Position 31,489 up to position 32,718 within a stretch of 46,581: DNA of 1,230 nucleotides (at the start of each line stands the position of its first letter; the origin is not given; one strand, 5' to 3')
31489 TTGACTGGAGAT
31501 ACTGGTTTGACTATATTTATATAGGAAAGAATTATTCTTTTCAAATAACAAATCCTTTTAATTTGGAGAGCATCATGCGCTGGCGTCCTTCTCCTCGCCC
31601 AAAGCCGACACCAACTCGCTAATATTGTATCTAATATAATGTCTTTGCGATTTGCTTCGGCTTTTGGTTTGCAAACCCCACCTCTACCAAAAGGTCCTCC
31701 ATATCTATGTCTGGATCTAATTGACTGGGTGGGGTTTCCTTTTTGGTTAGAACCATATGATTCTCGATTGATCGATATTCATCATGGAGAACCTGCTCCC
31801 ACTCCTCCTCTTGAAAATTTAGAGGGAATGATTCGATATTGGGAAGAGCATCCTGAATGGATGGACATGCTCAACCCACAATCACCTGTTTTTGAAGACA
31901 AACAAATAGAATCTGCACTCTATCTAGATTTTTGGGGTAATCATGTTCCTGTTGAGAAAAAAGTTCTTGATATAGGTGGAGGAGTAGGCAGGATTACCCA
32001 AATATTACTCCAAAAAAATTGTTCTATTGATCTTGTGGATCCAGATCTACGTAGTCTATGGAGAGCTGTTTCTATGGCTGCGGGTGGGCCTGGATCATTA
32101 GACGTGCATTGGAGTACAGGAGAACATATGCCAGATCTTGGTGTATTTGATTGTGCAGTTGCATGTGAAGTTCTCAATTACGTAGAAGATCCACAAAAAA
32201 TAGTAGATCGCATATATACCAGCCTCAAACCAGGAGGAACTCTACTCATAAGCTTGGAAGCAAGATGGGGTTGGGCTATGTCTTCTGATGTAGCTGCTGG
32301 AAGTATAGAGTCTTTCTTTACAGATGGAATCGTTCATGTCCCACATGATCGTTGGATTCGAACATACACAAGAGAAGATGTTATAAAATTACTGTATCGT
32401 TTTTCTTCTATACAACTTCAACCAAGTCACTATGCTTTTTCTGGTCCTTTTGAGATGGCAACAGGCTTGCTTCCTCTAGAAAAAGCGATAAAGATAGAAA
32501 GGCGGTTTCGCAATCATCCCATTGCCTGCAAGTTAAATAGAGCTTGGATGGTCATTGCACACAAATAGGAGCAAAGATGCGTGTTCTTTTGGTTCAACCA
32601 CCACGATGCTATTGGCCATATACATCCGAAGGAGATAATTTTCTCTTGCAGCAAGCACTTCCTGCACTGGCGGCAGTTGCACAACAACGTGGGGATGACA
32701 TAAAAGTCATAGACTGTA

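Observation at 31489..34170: Unannotated Pro/Arg-rich 15-codon sORF heading a methyltransferase + B12-radical-SAM operon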

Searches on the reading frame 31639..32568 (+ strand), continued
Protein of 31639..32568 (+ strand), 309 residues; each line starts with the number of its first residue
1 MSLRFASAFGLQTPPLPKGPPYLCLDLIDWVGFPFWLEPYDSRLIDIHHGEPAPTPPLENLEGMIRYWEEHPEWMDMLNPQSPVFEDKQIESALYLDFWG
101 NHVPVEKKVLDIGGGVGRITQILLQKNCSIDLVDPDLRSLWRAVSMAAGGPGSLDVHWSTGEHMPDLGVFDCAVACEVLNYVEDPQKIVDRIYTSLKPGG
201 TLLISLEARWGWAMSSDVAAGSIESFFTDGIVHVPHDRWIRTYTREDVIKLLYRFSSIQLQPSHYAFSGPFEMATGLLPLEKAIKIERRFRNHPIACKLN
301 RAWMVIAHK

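Call 53: fold_search(model_id=the predicted structure, library=pdb)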
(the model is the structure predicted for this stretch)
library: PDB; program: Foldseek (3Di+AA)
matches with E <= 10: 1951; with E <= 0.001: 1197
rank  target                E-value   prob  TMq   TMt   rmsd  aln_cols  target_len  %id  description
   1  8joz_A                2.9e-12  1.00  0.57  0.68   4.8       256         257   18  Crystal structure of CmoM from E. coli complexed with sinefungin and cellularly expressed tRNA Ser (released 2023-08-30)
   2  4htf_B                4.8e-12  1.00  0.56  0.69   4.3       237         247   19  Crystal structure of S-adenosylmethionine-dependent methyltransferase from Escherichia coli in complex with S-adenosyl (released 2012-11-21)
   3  2avn_A                2.4e-11  1.00  0.58  0.71   4.8       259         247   19  CRYSTAL STRUCTURE OF A UBIQUINONE/MENAQUINONE BIOSYNTHESIS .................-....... PROTEIN (TM1389) FROM THERMOTOGA  (released 2005-10-18)
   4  4htf_A                5.7e-11  1.00  0.53  0.66   4.6       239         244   18  Crystal structure of S-adenosylmethionine-dependent methyltransferase from Escherichia coli in complex with S-adenosyl (released 2012-11-21)
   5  5wp4                  9.9e-11  1.00  0.48  0.32   7.8       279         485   14  Arabidopsis thaliana phosphoethanolamine N-methyltransferase 1 (AtPMT1, XIOPTL) in complex with SAH and phosphocholine (released 2017-11-15)
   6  5je5                  1.9e-10  1.00  0.51  0.64   6.3       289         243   16  Crystal structure of Burkholderia glumae ToxA with bound S-adenosylhomocysteine (SAH) and 1-demethyltoxoflavin (released 2016-05-04)
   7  5je1_B                2.2e-10  1.00  0.54  0.68   5.5       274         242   18  Crystal structure of Burkholderia glumae ToxA with bound S-adenosylhomocysteine (SAH) and toxoflavin (released 2016-05-04)
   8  5je1_A                2.4e-10  1.00  0.53  0.66   5.9       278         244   17  Crystal structure of Burkholderia glumae ToxA with bound S-adenosylhomocysteine (SAH) and toxoflavin (released 2016-05-04)
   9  5je3_B                3.7e-10  1.00  0.51  0.69   5.3       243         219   18  Crystal structure of Burkholderia glumae ToxA Y7A mutant with bound S-adenosylhomocysteine (SAH) (released 2016-05-04)
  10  5jdz_B                4.0e-10  1.00  0.50  0.68   5.6       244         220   19  Crystal structure of Burkholderia glumae ToxA with bound S-adenosylhomocysteine (SAH) (released 2016-05-04)
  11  5je4_A                4.5e-10  1.00  0.51  0.68   5.5       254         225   17  Crystal structure of Burkholderia glumae ToxA Y7A mutant with bound S-adenosylhomocysteine (SAH) (released 2016-05-04)
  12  1vlm_B                4.5e-10  1.00  0.48  0.69   5.5       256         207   19  Crystal structure of SAM-dependent methyltransferase, possible histamine N-methyltransferase (TM1293) from Thermotoga  (released 2004-08-24)
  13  4kri_B                4.5e-10  1.00  0.42  0.31   8.9       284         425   16  Haemonchus contortus Phospholethanolamine N-methyltransferase 2 in complex with phosphomonomethylethanolamine and S-ad (released 2013-09-25)
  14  1vlm_A                4.8e-10  1.00  0.46  0.67   5.6       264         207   18  Crystal structure of SAM-dependent methyltransferase, possible histamine N-methyltransferase (TM1293) from Thermotoga  (released 2004-08-24)
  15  4krh_A                4.8e-10  1.00  0.48  0.36   9.2       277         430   17  SeMet Haemonchus contortus Phosphoethanolamine N-methyltransferase 2 in complex with S-adenosyl-L-methionine (released 2013-09-25)
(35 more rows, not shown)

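Call 55: find_encoding_contigs(protein=window:31639-32568:+, flank=3000, max_places=3)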
Protein window:31639-32568:+ (309 aa): 3 contigs read that carry it; 3 places shown.
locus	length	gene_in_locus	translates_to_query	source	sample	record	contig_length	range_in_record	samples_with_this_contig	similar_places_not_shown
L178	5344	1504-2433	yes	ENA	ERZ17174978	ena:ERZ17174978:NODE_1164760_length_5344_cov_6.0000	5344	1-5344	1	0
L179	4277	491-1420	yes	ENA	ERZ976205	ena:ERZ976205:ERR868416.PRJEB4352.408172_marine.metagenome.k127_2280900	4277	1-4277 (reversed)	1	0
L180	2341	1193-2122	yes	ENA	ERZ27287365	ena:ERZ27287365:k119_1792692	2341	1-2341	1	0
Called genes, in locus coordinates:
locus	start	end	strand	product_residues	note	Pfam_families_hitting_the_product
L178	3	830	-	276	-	?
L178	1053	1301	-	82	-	PF13828:DUF4190 (weak)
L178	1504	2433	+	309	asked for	PF13489:Methyltransf_23, PF13847:Methyltransf_31, PF08241:Methyltransf_11, PF08242:Methyltransf_12, PF13649:Methyltransf_25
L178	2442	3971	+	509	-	PF02310:B12-binding, PF04055:Radical_SAM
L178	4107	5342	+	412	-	?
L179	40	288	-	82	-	PF13828:DUF4190 (weak)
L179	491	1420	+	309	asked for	PF13489:Methyltransf_23, PF13847:Methyltransf_31, PF08241:Methyltransf_11, PF08242:Methyltransf_12, PF13649:Methyltransf_25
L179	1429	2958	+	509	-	PF02310:B12-binding, PF04055:Radical_SAM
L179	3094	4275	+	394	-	?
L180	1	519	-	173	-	?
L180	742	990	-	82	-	PF13828:DUF4190 (weak)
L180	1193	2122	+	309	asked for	PF13489:Methyltransf_23, PF13847:Methyltransf_31, PF08241:Methyltransf_11, PF08242:Methyltransf_12, PF13649:Methyltransf_25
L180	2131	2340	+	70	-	?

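Call 67: search_protein_families(library=padloc, proteins=[window:31639-32568:+], max_evalue=0.001)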
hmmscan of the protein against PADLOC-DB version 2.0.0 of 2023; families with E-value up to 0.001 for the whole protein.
window:31639-32568:+ (309 aa): 1 family
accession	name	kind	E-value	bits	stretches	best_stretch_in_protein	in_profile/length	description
PDLC04134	mad2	-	2.9e-12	44.2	1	104-211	288-401/492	mads_2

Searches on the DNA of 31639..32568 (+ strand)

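Call 16: search_rna_families(sources=[L026, L027, L029, L030, L033, L035, L043, L044, L045, L050, L053, L022, L032, L034, L042, L048], threshold=gathering)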
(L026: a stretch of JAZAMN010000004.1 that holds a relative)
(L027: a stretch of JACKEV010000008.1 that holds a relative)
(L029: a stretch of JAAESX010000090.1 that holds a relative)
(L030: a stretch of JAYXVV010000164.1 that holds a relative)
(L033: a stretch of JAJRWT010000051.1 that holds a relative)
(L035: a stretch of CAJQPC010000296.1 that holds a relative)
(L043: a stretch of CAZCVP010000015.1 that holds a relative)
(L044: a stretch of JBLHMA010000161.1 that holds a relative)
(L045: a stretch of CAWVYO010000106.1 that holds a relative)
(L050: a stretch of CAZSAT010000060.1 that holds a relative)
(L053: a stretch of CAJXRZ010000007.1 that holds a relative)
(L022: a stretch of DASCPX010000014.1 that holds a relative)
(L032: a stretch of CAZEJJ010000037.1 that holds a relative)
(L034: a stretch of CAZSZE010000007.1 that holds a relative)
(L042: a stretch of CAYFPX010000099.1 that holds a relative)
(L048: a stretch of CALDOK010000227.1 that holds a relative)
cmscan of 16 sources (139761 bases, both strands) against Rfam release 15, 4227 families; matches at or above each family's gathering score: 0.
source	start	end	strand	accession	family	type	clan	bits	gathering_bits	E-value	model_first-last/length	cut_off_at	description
